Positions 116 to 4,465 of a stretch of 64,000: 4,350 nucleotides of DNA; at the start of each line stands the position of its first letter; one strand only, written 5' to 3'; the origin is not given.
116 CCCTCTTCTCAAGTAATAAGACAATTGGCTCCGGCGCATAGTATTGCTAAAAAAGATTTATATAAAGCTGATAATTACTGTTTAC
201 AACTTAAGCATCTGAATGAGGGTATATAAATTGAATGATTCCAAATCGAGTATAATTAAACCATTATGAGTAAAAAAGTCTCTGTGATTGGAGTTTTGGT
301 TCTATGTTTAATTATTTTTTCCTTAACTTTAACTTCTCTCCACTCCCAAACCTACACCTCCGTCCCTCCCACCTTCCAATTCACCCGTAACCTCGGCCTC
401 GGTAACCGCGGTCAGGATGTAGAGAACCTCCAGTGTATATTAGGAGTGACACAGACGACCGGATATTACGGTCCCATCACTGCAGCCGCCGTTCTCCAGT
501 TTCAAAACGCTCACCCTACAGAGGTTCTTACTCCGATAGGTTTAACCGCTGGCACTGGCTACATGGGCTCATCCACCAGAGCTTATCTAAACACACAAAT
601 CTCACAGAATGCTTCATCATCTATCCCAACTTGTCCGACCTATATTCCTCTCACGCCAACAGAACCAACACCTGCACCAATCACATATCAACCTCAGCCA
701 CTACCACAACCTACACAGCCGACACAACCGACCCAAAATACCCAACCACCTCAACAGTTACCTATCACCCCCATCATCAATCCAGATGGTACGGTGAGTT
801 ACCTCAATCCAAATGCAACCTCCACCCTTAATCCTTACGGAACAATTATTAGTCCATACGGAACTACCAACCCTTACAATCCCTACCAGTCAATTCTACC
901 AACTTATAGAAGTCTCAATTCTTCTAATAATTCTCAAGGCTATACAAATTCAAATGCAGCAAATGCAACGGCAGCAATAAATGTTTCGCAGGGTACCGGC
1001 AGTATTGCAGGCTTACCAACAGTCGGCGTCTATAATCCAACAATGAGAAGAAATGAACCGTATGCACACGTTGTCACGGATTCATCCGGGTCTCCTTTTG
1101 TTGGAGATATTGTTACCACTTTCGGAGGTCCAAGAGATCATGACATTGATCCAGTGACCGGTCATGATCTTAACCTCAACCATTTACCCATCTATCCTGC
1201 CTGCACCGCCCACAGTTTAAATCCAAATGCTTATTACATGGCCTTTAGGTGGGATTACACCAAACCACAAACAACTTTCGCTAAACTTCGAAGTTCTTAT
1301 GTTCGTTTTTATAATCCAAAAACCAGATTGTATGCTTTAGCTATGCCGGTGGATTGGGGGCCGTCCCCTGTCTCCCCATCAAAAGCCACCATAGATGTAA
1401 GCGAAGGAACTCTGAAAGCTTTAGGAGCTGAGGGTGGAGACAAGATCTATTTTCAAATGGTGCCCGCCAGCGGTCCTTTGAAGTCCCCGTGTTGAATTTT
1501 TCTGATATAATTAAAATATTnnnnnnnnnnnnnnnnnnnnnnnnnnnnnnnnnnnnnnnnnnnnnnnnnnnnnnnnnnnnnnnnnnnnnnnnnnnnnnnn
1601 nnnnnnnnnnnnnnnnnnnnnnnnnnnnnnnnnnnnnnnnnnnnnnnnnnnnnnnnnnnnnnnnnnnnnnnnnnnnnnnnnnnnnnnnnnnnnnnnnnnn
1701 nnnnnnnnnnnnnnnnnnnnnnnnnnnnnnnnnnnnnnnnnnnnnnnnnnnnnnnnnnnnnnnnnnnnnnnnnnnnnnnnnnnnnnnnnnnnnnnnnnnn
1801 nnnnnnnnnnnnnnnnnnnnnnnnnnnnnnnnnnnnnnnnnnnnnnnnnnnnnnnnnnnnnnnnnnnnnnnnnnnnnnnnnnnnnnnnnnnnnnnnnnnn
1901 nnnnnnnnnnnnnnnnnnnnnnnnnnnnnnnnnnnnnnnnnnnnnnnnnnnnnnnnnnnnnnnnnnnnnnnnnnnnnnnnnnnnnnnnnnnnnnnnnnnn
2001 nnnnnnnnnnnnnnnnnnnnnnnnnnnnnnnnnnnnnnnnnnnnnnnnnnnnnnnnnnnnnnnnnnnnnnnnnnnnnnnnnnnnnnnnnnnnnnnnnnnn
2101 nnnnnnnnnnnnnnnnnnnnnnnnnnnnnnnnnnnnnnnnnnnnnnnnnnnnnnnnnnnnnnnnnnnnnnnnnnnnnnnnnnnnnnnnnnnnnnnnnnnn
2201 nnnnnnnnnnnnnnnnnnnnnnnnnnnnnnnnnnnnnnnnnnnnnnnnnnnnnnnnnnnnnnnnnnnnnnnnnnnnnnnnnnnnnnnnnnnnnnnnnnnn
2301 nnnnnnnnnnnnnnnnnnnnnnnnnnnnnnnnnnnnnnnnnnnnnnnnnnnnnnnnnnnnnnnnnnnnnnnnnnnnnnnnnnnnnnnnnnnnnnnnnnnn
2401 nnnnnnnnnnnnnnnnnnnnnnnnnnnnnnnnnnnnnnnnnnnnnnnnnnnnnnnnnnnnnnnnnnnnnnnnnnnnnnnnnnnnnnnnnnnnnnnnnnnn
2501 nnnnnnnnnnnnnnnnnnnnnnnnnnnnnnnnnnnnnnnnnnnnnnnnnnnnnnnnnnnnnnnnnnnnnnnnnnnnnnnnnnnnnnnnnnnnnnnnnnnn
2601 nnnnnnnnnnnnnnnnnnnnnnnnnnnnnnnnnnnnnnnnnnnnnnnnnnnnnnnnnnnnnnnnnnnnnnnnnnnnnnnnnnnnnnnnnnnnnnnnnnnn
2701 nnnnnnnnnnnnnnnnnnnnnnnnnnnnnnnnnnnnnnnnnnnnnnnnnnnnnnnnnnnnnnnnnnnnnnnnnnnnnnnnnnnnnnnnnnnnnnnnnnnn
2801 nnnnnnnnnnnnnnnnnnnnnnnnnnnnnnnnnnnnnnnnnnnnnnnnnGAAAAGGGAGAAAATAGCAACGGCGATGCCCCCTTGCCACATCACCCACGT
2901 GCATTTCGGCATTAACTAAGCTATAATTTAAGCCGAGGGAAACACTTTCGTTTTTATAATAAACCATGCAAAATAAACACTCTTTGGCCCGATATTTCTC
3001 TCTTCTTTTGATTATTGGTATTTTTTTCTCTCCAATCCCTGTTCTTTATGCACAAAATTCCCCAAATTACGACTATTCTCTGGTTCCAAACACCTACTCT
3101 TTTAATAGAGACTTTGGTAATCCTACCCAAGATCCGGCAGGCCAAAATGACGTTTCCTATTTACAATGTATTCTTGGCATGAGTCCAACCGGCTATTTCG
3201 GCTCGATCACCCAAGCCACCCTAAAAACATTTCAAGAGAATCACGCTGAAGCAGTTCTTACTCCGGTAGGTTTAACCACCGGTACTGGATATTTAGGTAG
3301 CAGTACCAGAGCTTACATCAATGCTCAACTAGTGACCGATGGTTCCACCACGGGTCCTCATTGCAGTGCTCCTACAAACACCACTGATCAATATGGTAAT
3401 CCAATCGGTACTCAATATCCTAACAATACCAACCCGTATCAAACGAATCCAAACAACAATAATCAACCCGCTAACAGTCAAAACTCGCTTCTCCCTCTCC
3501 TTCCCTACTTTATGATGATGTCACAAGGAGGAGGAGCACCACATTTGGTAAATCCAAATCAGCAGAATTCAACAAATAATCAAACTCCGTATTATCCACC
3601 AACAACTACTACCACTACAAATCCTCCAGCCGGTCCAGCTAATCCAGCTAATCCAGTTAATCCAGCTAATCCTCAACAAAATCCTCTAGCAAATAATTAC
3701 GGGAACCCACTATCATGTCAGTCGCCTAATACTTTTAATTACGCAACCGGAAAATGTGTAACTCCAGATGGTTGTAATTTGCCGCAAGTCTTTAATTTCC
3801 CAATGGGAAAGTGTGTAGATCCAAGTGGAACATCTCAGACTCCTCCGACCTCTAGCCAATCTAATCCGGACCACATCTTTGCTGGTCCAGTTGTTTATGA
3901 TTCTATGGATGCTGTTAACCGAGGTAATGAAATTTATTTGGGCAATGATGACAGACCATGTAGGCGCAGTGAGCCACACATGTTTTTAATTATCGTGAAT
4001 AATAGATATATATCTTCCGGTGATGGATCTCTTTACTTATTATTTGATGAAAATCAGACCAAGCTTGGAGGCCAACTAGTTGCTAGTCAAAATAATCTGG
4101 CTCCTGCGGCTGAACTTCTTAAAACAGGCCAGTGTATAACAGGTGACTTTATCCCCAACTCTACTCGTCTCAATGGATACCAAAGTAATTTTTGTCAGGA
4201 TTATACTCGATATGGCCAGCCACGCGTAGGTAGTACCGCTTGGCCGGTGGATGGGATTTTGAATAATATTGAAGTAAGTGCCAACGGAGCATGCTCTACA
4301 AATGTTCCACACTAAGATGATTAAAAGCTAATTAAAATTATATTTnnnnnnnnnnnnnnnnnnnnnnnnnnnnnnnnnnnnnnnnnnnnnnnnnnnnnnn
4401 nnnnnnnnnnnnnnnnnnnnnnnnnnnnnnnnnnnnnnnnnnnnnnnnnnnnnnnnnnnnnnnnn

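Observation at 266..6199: Tandem array of four secreted proteins sharing one peptidoglycan-binding module but carrying different effector ends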

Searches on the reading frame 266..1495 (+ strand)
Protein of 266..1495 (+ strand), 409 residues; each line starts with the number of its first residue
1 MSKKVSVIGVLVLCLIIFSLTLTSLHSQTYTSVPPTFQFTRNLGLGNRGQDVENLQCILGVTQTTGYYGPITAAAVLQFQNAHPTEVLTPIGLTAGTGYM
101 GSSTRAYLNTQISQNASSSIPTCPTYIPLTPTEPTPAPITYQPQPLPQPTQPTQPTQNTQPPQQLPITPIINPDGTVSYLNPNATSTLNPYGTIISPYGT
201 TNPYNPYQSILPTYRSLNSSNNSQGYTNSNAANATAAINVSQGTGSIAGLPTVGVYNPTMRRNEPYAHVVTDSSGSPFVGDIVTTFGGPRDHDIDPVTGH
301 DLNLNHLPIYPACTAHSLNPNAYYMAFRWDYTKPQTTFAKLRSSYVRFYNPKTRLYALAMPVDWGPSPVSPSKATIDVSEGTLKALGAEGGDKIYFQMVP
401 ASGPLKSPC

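Call 3: search_protein_families(library=pfam, proteins=[window:266-1495:+], max_evalue=1)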
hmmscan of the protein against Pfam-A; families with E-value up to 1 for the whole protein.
window:266-1495:+ (409 aa): 1 family
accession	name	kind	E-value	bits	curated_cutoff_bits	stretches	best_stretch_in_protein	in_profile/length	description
PF01471.23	PG_binding_1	-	0.0027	18.3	23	1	63-83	21-41/57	Putative peptidoglycan binding domain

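Call 4: search_protein_families(library=ncbifam, proteins=[window:266-1495:+], max_evalue=1)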
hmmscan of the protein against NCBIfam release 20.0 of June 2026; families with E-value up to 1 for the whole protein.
window:266-1495:+ (409 aa): 0 families

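Call 10: search_solved_structures(query=window:266-1495:+, max_evalue=10)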
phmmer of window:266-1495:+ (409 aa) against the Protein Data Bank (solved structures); distinct sequences matched with E-value up to 10: 0.

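Call 14: find_encoding_contigs(protein=window:266-1495:+, flank=3000, max_places=4)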
Protein window:266-1495:+ (409 aa): 1 contig read that carries it; 1 place shown.
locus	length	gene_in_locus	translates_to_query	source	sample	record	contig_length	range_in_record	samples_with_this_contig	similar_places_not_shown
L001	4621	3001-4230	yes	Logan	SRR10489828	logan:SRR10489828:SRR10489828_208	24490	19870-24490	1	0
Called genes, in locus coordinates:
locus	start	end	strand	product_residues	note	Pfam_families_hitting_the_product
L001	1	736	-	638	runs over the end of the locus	-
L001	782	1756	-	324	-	PF18884:TSP3_bac (faint)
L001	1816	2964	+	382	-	-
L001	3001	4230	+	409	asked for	-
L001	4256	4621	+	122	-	?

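Call 19: search_protein_families(library=pfam, proteins=[L001:1816-2964:+, L001:782-1756:-], max_evalue=1)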
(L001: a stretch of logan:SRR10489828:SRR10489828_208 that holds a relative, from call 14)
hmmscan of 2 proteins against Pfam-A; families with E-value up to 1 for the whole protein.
L001:1816-2964:+ (382 aa): 2 families
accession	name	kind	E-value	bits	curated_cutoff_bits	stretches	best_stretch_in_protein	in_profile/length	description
PF01471.23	PG_binding_1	-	1.3e-05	25.7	23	1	42-104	3-57/57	Putative peptidoglycan binding domain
PF20748.2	RecJ_C_Deinoc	-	0.14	12.3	25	1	79-114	69-102/155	RecJ C-terminal domain, Deinococci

L001:782-1756:- (324 aa): 2 families
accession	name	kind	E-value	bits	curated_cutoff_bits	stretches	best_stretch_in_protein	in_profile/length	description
PF18884.5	TSP3_bac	-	3.5e-10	40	25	2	55-77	1-22/22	Bacterial TSP3 repeat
PF19903.4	DUF6376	-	0.063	14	27.3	1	241-291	51-98/116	Family of unknown function (DUF6376)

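Call 74: find_encoding_contigs(protein=window:266-1495:+, flank=10000, max_places=3)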
Protein window:266-1495:+ (409 aa): 1 contig read that carries it; 1 place shown.
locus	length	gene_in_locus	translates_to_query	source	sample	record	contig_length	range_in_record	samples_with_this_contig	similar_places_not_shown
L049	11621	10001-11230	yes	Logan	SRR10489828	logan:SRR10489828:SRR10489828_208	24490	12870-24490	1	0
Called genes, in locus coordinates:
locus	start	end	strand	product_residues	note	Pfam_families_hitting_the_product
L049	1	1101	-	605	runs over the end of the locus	PF01935:DUF87 (faint), PF19044:P-loop_TraG, PF12846:AAA_10 (faint)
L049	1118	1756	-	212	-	PF26593:TraC-like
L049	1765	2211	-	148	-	PF12666:PrgI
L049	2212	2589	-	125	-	PF05635:23S_rRNA_IVP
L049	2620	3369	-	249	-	-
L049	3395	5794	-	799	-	-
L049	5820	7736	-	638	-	-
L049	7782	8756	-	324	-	PF18884:TSP3_bac (faint)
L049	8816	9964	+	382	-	-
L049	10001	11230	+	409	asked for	-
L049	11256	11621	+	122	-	?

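Call 94: list_cluster_members(proteins=[window:266-1495:+, window:1521-2849:+, window:2966-4315:+, P0002])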
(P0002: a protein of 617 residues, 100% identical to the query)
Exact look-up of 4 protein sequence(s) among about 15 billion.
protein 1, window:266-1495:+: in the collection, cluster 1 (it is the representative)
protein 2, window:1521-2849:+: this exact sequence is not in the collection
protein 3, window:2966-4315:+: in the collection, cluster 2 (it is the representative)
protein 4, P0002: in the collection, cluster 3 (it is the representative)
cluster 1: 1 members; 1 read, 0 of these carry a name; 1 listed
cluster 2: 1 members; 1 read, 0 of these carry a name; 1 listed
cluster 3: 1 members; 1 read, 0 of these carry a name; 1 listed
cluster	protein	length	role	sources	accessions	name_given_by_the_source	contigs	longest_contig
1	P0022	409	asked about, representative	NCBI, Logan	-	-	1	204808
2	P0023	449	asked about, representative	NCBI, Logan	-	-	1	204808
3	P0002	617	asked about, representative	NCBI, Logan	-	-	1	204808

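Call 99: search_protein_families(library=phrogs, proteins=[window:266-1495:+, L001:1816-2964:+], max_evalue=0.01)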
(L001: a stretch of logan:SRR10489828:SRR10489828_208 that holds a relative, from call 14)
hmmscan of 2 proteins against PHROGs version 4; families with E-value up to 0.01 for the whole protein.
window:266-1495:+ (409 aa): 1 family
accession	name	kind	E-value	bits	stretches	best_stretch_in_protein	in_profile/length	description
phrog_1493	-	lysis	0.00023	21.5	1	48-117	246-314/394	endolysin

L001:1816-2964:+ (382 aa): 3 families
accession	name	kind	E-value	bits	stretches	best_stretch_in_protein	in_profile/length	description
phrog_1493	-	lysis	0.00027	21.2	1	26-109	230-310/394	endolysin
phrog_17214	-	lysis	0.0011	19.6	1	28-110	238-318/322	endolysin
phrog_2649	-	lysis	0.0014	19.6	1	31-109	172-240/261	endolysin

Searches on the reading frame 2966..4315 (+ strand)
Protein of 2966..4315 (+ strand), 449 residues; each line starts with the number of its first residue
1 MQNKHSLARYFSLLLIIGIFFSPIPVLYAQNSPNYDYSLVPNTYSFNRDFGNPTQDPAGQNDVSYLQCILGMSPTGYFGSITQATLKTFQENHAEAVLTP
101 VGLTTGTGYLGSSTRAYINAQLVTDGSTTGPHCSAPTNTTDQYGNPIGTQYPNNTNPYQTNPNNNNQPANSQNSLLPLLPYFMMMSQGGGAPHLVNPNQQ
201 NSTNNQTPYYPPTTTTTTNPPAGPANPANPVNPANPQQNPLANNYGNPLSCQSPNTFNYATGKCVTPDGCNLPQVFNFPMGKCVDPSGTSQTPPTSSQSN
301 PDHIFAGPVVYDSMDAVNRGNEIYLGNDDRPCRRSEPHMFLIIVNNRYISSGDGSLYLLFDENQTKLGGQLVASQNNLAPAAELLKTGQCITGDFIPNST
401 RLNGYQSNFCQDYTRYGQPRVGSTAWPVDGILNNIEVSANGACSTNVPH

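Call 3: search_protein_families(library=pfam, proteins=[window:2966-4315:+], max_evalue=1)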
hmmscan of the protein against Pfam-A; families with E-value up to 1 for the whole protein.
window:2966-4315:+ (449 aa): 1 family
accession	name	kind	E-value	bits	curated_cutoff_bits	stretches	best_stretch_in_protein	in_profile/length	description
PF01471.23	PG_binding_1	-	0.0058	17.2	23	1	73-93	21-41/57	Putative peptidoglycan binding domain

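Call 4: search_protein_families(library=ncbifam, proteins=[window:2966-4315:+], max_evalue=1)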
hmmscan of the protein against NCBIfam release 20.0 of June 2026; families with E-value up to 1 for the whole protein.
window:2966-4315:+ (449 aa): 0 families

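Call 12: search_solved_structures(query=window:2966-4315:+, max_evalue=10)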
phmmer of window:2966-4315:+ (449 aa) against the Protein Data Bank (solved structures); distinct sequences matched with E-value up to 10: 1.
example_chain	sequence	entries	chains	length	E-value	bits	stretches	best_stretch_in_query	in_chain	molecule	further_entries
4v8m_Bd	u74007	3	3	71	0.041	16.2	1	161-206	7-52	60S RIBOSOMAL PROTEIN L29, PUTATIVE | 60S ribosomal protein L29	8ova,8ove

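Call 99: search_protein_families(library=phrogs, proteins=[window:2966-4315:+], max_evalue=0.01)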
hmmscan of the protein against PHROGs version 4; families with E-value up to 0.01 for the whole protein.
window:2966-4315:+ (449 aa): 1 family
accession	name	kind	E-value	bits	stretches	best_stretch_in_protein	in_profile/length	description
phrog_1493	-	lysis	0.0089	16.2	0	73-133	269-319/394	endolysin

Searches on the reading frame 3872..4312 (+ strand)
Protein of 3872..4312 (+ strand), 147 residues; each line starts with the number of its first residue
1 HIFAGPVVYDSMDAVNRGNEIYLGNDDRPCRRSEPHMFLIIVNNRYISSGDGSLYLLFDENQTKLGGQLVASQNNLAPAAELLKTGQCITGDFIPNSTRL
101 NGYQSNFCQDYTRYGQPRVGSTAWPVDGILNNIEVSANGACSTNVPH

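Call 68: search_solved_structures(query=A7, max_evalue=10)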
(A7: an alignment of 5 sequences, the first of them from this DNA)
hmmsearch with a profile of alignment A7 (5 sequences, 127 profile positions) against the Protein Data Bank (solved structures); distinct sequences matched with E-value up to 10: 0.
